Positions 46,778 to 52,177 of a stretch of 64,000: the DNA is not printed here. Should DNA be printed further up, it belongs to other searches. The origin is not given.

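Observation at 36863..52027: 5054-aa giant membrane-anchored protein occupying about 24% of the window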

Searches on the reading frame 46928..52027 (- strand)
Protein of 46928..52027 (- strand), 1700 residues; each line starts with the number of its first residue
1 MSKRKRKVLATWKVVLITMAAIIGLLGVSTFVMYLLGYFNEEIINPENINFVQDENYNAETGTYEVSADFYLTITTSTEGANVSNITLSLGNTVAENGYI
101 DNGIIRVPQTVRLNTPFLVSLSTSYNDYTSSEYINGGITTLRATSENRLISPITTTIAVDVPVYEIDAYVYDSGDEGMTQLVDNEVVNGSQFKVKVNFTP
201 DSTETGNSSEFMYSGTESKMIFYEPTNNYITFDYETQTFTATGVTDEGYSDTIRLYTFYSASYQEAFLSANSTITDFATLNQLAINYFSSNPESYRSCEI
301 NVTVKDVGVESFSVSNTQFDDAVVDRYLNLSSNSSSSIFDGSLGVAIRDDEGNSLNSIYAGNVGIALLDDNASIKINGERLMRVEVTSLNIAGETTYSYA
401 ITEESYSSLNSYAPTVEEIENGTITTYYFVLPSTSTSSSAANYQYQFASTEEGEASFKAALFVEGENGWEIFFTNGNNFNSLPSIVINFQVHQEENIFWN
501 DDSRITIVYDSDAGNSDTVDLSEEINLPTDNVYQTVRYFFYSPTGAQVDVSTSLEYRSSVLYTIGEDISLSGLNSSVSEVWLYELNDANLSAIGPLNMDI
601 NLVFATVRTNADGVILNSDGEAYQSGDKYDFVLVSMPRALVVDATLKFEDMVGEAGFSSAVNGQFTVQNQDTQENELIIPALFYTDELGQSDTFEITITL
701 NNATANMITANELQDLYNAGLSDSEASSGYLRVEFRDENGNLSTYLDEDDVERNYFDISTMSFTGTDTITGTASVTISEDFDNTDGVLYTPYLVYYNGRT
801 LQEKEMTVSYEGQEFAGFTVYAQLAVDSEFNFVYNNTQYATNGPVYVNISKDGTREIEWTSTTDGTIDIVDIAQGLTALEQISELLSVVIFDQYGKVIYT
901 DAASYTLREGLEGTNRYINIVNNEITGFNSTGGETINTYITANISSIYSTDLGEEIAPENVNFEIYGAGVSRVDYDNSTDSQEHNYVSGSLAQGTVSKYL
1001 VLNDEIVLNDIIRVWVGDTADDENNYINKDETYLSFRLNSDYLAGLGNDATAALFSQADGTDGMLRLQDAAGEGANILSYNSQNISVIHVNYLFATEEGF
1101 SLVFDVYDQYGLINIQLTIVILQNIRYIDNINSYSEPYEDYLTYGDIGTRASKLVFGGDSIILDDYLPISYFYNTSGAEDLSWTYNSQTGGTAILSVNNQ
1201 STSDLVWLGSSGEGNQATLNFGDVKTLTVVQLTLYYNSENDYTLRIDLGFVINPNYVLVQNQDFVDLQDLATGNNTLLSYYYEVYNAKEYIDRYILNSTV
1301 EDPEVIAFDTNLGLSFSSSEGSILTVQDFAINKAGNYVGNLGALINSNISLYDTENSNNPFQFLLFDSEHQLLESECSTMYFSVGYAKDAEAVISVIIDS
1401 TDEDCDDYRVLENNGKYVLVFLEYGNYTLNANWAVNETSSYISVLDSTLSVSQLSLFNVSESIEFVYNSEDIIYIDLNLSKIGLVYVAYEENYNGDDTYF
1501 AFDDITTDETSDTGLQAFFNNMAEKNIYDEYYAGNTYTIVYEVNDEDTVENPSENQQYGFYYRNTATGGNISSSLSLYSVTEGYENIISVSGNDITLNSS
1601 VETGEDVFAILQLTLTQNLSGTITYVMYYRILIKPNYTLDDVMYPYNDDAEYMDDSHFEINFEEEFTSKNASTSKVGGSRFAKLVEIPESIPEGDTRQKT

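Call 16: find_homologous_proteins(query=window:46928-52027:-, max_evalue=0.001)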
Query window:46928-52027:- (1700 aa): 2 proteins with E <= 0.001 among 8000 candidates.
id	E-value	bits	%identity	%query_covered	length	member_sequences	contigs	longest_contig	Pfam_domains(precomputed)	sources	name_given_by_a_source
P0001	2.8e-244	832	37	99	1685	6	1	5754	-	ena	-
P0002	3.3e-170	587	40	58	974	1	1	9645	-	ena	-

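Call 17: find_encoding_contigs(protein=P0002, flank=10000)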
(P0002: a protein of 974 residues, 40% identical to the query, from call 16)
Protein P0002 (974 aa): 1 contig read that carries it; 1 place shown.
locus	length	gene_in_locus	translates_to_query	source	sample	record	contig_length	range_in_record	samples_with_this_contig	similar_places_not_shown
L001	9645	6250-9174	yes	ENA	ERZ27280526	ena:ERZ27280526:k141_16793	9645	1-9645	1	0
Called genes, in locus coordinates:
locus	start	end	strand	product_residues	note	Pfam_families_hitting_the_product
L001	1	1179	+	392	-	?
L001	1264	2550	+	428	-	PF00535:Glycos_transf_2, PF13641:Glyco_tranf_2_3, PF13632:Glyco_trans_2_3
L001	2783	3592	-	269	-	PF00106:adh_short, PF08659:KR, PF23441:SDR (weak), PF01370:Epimerase (weak), PF13561:adh_short_C2, PF08643:DUF1776 (weak)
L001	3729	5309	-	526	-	PF00005:ABC_tran, PF02463:SMC_N (faint), PF13304:AAA_21 (faint), PF12848:ABC_tran_Xtn, PF00005:ABC_tran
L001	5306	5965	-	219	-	-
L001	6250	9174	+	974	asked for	-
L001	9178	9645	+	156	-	?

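Call 18: find_encoding_contigs(protein=P0001, flank=10000)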
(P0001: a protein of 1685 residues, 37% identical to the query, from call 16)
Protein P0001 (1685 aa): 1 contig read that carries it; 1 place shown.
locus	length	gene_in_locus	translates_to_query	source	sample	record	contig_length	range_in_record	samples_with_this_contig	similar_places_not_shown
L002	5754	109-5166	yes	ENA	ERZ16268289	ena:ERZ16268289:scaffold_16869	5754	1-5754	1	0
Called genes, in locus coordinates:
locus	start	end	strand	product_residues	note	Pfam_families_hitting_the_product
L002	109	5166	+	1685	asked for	-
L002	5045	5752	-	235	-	?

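Call 22: find_related_loci(query=A1, collection=genome_contigs, flank=10000)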
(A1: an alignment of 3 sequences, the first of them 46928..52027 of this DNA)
Query A1 (1700 aa) in genome_contigs; peptide patterns used: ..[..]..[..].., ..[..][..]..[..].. (x = any residue, [..] = any of these).
153 stretches matched a pattern; 9 encode a relative of the query (tblastn E <= 1e-3); 9 distinct loci.
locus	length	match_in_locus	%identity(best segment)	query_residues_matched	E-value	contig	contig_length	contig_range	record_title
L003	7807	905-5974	61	3-1684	0e+0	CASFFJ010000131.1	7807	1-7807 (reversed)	uncultured Christensenella sp. isolate Batch5_idba_bin.461 genome assembly, contig: Batch5_idba_bin.461.fa_k87_16514089,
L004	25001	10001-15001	48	3-1684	0e+0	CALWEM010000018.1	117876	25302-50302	MAG: uncultured Clostridia bacterium isolate E06__bin220 genome assembly, contig: E06__k127_587250, whole genome shotgun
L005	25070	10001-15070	61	3-1684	0e+0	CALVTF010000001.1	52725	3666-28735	MAG: uncultured Clostridia bacterium isolate BRZ_AT__bin49 genome assembly, contig: BRZ_AT__NODE_784_length_52725_cov_4.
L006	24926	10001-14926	39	3-1684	0e+0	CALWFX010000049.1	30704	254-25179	MAG: uncultured Clostridia bacterium isolate E27__bin15 genome assembly, contig: E27__k127_5918699, whole genome shotgun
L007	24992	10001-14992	37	1-1684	0e+0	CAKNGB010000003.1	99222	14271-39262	MAG TPA_asm: uncultured Clostridia bacterium isolate ERR3414586_bin.3_metaWRAP_v1.1_MAG genome assembly, contig: NODE_29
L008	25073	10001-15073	33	3-1694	0e+0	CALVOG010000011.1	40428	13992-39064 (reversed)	MAG: uncultured Clostridia bacterium isolate BRZ_CQ__bin29 genome assembly, contig: BRZ_CQ__NODE_906_length_40428_cov_12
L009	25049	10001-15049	55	3-1685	0e+0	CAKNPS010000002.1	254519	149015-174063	MAG TPA_asm: uncultured Clostridia bacterium isolate ERR3414581_bin.102_metaWRAP_v1.1_MAG genome assembly, contig: NODE_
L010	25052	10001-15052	36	1-1695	0e+0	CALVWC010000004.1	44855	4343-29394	MAG: uncultured Clostridia bacterium isolate BRZ_NS__bin95 genome assembly, contig: BRZ_NS__NODE_897_length_44855_cov_6.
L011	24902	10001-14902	39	3-1684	0e+0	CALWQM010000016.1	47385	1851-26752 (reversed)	MAG: uncultured Clostridia bacterium isolate E14__bin174 genome assembly, contig: E14__k127_4054697, whole genome shotgu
